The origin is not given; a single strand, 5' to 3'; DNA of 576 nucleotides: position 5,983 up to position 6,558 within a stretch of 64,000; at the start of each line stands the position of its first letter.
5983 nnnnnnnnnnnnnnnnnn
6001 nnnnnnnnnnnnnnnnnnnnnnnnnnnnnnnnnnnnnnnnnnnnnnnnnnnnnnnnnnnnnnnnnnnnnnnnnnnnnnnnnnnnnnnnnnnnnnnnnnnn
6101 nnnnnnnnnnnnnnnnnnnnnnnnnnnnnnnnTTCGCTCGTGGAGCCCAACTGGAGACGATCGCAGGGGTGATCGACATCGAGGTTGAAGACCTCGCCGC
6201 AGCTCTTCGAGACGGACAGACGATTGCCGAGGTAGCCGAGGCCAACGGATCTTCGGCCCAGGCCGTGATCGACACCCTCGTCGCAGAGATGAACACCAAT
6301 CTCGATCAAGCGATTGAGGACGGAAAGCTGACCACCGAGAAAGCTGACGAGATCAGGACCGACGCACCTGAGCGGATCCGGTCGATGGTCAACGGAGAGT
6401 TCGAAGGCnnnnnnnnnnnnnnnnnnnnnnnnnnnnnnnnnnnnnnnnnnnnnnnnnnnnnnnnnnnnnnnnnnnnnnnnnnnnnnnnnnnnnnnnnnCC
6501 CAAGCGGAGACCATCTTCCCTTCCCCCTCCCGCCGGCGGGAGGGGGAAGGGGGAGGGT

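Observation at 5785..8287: Two paralogous secreted (I/L)(T/S)xxQ helical-repeat proteins: candidate actinobacterial CpxP/Spy-like envelope-stress proteins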

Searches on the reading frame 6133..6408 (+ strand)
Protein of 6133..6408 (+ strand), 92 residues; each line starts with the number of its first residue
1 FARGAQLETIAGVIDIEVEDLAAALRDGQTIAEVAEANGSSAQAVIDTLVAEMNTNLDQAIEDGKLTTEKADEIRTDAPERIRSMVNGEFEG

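Call 67: search_protein_representatives(alignment_id=A3)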
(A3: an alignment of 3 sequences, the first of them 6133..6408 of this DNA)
Query: 3 sequences, 92 profile positions. Proteins with E-value up to 0.001 (for the whole library): 10954; up to 1e-10: 4670; up to 1e-30: 298. The best 150 are listed.
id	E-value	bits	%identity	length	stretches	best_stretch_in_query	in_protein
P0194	3.9e-84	293.4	-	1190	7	10-87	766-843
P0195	1.9e-70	249.5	-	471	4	4-87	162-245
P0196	9.8e-60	215.1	-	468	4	10-87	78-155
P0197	3.1e-59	213.5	-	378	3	6-87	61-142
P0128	8.0e-59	212.2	-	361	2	1-91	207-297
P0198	4.9e-56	203.3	-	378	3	6-87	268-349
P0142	3.7e-55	200.5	-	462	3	1-91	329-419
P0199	4.8e-55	200.1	-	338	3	5-89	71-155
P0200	5.0e-54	196.8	-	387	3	4-82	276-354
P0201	4.6e-53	193.7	-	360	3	4-89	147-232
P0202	8.6e-53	192.9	-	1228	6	8-81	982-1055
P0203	1.2e-52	192.4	-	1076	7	9-83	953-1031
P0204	5.1e-52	190.4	-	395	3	7-92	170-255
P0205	9.0e-52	189.6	-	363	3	8-87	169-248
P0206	9.6e-52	189.5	-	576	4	8-91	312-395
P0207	7.1e-51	186.7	-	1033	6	4-81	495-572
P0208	7.3e-51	186.7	-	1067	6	3-83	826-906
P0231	5.1e-43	161.6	-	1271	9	5-80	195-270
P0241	1.8e-41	156.6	-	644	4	8-90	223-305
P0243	4.4e-41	155.3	-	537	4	7-80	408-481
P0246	6.5e-41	154.8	-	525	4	6-88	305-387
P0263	2.5e-39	149.7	-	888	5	5-74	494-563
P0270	6.8e-39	148.3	-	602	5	5-73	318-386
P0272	9.6e-39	147.9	-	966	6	5-83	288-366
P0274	1.1e-38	147.6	-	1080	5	6-77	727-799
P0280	2.4e-38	146.6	-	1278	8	8-88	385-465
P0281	2.5e-38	146.5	-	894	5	8-86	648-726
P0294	3.3e-37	142.9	-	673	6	5-73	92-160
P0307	1.3e-36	141.1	-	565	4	9-81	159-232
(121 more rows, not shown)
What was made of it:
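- Tandem arrays reach up to 9 modules with flexible linkers (call 67).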

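Call 68: search_protein_families(library=pfam, proteins=[P0194, P0202, P0203, P0207, P0208, P0231, P0280, P0274], max_evalue=0.0001)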
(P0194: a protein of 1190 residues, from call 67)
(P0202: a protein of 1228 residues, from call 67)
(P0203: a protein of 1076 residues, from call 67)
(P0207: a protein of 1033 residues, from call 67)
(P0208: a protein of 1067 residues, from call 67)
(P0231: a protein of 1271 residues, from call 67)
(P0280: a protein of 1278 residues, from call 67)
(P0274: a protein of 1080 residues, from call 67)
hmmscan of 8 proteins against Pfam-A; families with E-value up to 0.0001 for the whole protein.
P0194 (1190 aa): 3 families
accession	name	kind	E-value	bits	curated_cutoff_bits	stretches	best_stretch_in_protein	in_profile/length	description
PF00089.32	Trypsin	-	1.5e-67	228.1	20.6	1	46-271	1-220/220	Trypsin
PF10925.13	DUF2680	-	1e-13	51.6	25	0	804-836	15-47/57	Protein of unknown function (DUF2680)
PF10025.14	DUF2267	-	1.1e-06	29.3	29.8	0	821-850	34-63/122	Uncharacterized conserved protein (DUF2267)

P0202 (1228 aa): 4 families
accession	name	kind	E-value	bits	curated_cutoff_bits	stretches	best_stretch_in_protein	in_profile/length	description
PF00089.32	Trypsin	-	1.8e-71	240.9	20.6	1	42-263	1-220/220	Trypsin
PF14493.12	HTH_40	-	4e-10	40.3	27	0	610-641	6-36/89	Helix-turn-helix domain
PF04297.20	UPF0122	-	1.1e-06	29.2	22.7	0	609-641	25-57/101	Putative helix-turn-helix protein, YlxM / p13 like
PF13365.12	Trypsin_2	-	4.9e-06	27.8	27.6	1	69-228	3-139/144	Trypsin-like peptidase domain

P0203 (1076 aa): 5 families
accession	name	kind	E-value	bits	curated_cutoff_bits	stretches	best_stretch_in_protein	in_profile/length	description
PF04545.22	Sigma70_r4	-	8.9e-08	32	24.1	0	712-733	16-35/50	Sigma-70, region 4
PF13545.12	HTH_Crp_2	-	3.2e-07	30.7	27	0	690-717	18-45/70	Crp-like helix-turn-helix domain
PF02796.21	HTH_7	-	3.4e-06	27.5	23.8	0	709-732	12-35/45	Helix-turn-helix domain of resolvase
PF12728.13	HTH_17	-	3.6e-05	24.4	27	0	585-599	2-16/51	Helix-turn-helix domain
PF13338.12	AbiEi_4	-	6.4e-05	23.4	25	0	695-718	14-36/49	Transcriptional regulator, AbiEi antitoxin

P0207 (1033 aa): 9 families
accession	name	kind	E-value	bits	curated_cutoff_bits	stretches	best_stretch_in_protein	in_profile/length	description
PF12728.13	HTH_17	-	1.5e-10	41.6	27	0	606-628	2-24/51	Helix-turn-helix domain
PF13384.12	HTH_23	-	2.8e-07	30.6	24.6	0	598-633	11-47/50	Homeodomain-like domain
PF04545.22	Sigma70_r4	-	5e-06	26.4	24.1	0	735-749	20-34/50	Sigma-70, region 4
PF21531.3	Rv2175c_wHTH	-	1.2e-05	25.6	27.1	0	606-630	16-40/57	DNA-binding protein Rv2175c, wHTH domain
PF13542.12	HTH_Tnp_ISL3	-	2.4e-05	24.2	27.4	0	607-628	28-49/51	Helix-turn-helix domain of transposase family ISL3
PF20155.4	TMP_3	-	3.1e-05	24.2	41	0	872-915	132-175/192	Tape measure protein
PF01527.26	HTH_Tnp_1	-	5.2e-05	23.8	24.1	0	729-750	17-38/75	Transposase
PF19121.6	DUF5805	-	7e-05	23.6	28.5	0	524-554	21-51/67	Family of unknown function (DUF5805)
PF02796.21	HTH_7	-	8.8e-05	23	23.8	0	724-748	10-34/45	Helix-turn-helix domain of resolvase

P0208 (1067 aa): 9 families
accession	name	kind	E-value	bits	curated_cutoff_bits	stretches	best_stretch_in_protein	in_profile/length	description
PF22352.2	K319L-like_PKD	-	1.1e-12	48.2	27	1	960-1039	1-84/84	K319L-like, PKD domain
PF04760.21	IF2_N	-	2.8e-07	30.6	25.3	0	740-763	5-27/53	Translation initiation factor IF-2, N-terminal region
PF01527.26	HTH_Tnp_1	-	6.4e-07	29.9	24.1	0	610-633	25-48/75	Transposase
PF18911.6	PKD_4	-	2.5e-06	27.9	27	1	955-1033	3-77/85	PKD domain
PF13542.12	HTH_Tnp_ISL3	-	3.3e-06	26.9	27.4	0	402-427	21-45/51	Helix-turn-helix domain of transposase family ISL3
PF13518.12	HTH_28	-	3.2e-05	24.4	25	0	400-425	4-29/52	Helix-turn-helix domain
PF20155.4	TMP_3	-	3.2e-05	24.2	41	0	414-473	114-172/192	Tape measure protein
PF02796.21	HTH_7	-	4.7e-05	23.9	23.8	0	400-425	13-38/45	Helix-turn-helix domain of resolvase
PF13551.12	HTH_29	-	8.4e-05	23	28.1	0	402-440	5-44/64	Winged helix-turn helix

P0231 (1271 aa): 2 families
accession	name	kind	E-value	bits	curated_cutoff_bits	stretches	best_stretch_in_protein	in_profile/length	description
PF02796.21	HTH_7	-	2.3e-06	28.1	23.8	0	209-231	12-34/45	Helix-turn-helix domain of resolvase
PF05281.16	Secretogranin_V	-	8.5e-05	22.7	25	0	1097-1153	40-94/232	Neuroendocrine protein 7B2 precursor (Secretogranin V)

P0280 (1278 aa): 2 families
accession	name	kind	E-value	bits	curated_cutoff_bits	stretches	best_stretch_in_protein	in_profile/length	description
PF01399.33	PCI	-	8.6e-06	26.3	22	0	802-830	34-62/84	PCI domain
PF22233.2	PhyR_sigma-like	-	1.7e-05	25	27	0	698-718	20-40/50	Response regulator PhyR, sigma-like domain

P0274 (1080 aa): 5 families
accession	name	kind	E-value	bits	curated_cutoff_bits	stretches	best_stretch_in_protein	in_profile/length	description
PF04539.22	Sigma70_r3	-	1.3e-08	35.2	25.3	0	293-323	17-47/78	Sigma-70 region 3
PF14493.12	HTH_40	-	6e-07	30.1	27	0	315-381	7-64/89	Helix-turn-helix domain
PF13545.12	HTH_Crp_2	-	7.7e-06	26.2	27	0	388-413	18-43/70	Crp-like helix-turn-helix domain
PF04255.20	DUF433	-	1.2e-05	25.5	23.6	0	404-437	19-53/56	Protein of unknown function (DUF433)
PF04760.21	IF2_N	-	2.1e-05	24.6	25.3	0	513-533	9-30/53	Translation initiation factor IF-2, N-terminal region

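Call 70: list_cluster_members(proteins=[P0194, P0202, P0203, P0207, P0208, P0231, P0195, P0196, P0197, P0199])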
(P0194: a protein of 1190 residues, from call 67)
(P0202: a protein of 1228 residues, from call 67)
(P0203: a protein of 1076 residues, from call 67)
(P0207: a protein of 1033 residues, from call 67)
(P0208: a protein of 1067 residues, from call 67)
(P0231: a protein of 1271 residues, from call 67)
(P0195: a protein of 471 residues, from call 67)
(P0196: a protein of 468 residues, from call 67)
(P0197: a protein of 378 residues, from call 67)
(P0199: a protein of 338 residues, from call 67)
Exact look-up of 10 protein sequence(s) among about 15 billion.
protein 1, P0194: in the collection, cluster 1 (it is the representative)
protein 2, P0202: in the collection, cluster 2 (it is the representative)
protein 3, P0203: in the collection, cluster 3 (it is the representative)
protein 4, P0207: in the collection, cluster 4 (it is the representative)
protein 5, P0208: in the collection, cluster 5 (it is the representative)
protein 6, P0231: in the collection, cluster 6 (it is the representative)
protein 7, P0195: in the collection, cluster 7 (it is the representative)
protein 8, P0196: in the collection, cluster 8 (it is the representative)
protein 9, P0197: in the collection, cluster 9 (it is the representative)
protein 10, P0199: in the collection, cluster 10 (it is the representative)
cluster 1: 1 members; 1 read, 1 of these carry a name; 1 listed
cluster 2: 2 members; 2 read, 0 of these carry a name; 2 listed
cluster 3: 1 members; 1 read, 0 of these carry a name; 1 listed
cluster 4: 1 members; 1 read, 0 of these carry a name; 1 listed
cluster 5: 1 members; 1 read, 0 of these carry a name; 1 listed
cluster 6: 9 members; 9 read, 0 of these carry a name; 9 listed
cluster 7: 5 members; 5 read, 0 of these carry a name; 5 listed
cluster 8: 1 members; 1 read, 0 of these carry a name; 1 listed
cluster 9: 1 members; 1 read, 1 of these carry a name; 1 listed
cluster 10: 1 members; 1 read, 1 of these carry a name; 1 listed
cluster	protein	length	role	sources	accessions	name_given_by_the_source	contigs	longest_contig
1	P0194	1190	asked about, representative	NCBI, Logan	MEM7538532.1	MAG: serine protease [Chloroflexota bacterium]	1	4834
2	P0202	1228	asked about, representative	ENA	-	-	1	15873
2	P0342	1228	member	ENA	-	-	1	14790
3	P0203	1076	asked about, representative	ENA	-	-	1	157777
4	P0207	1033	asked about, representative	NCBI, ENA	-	-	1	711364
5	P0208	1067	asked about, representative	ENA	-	-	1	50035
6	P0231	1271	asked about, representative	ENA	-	-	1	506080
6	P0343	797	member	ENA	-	-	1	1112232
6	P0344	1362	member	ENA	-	-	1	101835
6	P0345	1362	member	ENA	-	-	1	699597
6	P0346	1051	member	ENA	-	-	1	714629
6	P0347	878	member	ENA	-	-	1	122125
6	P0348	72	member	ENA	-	-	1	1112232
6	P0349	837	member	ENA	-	-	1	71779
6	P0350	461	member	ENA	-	-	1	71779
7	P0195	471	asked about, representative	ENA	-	-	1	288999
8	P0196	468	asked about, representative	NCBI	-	-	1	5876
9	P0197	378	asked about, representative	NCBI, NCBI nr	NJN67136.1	MAG: hypothetical protein HC884_10710 [Chloroflexaceae bacterium] | hypothetical protein [Chloroflexaceae bacterium]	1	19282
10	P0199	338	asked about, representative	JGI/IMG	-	uncharacterized protein YidB (DUF937 family)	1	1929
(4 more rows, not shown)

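Call 91: search_protein_families(library=pfam, proteins=[P0263, P0270, P0272, P0281, P0241, P0294, P0206, P0307, P0243, P0246], max_evalue=0.000001)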
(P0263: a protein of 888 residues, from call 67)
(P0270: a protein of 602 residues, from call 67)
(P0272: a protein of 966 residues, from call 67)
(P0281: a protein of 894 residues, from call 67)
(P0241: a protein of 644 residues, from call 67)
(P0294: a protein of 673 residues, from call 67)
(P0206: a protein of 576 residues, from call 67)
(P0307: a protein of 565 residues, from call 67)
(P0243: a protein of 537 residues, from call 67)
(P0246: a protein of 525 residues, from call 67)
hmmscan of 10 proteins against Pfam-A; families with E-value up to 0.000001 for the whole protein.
P0263 (888 aa): 2 families
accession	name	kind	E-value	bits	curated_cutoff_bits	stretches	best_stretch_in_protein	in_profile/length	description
PF12728.13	HTH_17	-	4.3e-09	36.9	27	0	372-394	3-25/51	Helix-turn-helix domain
PF04760.21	IF2_N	-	2e-08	34.3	25.3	0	516-542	2-27/53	Translation initiation factor IF-2, N-terminal region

P0270 (602 aa): 0 families

P0272 (966 aa): 1 family
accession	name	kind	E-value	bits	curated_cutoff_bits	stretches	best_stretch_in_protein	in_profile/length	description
PF14493.12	HTH_40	-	5.5e-12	46.3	27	0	611-668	7-63/89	Helix-turn-helix domain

P0281 (894 aa): 1 family
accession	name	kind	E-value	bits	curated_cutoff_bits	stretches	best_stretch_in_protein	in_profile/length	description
PF00089.32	Trypsin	-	4.6e-73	246.1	20.6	1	42-263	1-220/220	Trypsin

P0241 (644 aa): 2 families
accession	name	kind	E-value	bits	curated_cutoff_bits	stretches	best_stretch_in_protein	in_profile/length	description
PF00089.32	Trypsin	-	3.2e-16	60.3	20.6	1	1-62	164-220/220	Trypsin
PF14493.12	HTH_40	-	1.9e-09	38.1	27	0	239-292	8-60/89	Helix-turn-helix domain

P0294 (673 aa): 6 families
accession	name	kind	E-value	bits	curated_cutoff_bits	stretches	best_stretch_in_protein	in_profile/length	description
PF12728.13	HTH_17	-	2.3e-08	34.6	27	0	566-584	2-20/51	Helix-turn-helix domain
PF04545.22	Sigma70_r4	-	3.3e-08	33.3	24.1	0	114-135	19-40/50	Sigma-70, region 4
PF20155.4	TMP_3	-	1.4e-07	31.9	41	0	458-517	118-169/192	Tape measure protein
PF01381.28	HTH_3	-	1.9e-07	31.4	23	0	559-584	4-28/55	Helix-turn-helix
PF17762.8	HTH_ParB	-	3.2e-07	30.9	22.6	0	108-163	12-69/102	ParB HTH domain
PF13551.12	HTH_29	-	4.7e-07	30.3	28.1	0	558-598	4-45/64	Winged helix-turn helix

P0206 (576 aa): 7 families
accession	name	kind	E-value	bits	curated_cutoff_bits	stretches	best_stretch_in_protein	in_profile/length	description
PF09851.14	SHOCT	-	1.2e-16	60.3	27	0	243-269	1-27/28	Short C-terminal domain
PF05120.17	GvpG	-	1.9e-10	41.2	30.6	0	356-384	35-63/67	Gas vesicle protein G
PF06464.16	DMAP_binding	-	8.1e-10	40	27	0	129-157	11-39/111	DMAP1-binding Domain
PF19964.5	EAD11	-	9.1e-09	35.6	26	0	352-391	38-77/80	Effector-associated domain 11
PF08044.16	DUF1707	-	1.2e-08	35.2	27.6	0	358-377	12-31/53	DUF1707 SHOCT-like domain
PF12835.12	Integrase_1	-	3.4e-07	30.7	23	0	79-107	31-59/149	Integrase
PF20432.4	Xre-like-HTH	-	4.1e-07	30.6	25.8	0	85-106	16-37/63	Antitoxin Xre-like helix-turn-helix domain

P0307 (565 aa): 0 families

P0243 (537 aa): 2 families
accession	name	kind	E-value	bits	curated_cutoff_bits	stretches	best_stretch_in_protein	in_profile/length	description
PF13551.12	HTH_29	-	3.3e-08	33.9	28.1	0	285-321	5-42/64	Winged helix-turn helix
PF13542.12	HTH_Tnp_ISL3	-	4.1e-07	29.8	27.4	0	53-84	20-50/51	Helix-turn-helix domain of transposase family ISL3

P0246 (525 aa): 3 families
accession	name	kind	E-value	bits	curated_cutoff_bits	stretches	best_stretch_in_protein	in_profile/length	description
PF10925.13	DUF2680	-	2.9e-09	37.3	25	0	360-388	28-56/57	Protein of unknown function (DUF2680)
PF05120.17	GvpG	-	4e-09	37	30.6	0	448-482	32-66/67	Gas vesicle protein G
PF01476.26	LysM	-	1.3e-07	31.9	20.9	0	128-148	5-25/43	LysM domain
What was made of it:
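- On DUF2680 (PF10925): Multi-copy relatives pass: 51.6 and 37.3 bits (calls 68, 91).
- Closest known: DUF2680. Same: Multi-copy relatives pass its gathering score: P0194 at 51.6 bits and P0246 at 37.3 bits (calls 68, 91).
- Protease link: 4 of 18 large module proteins are fusions to secreted trypsin-family proteases (calls 68, 91).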
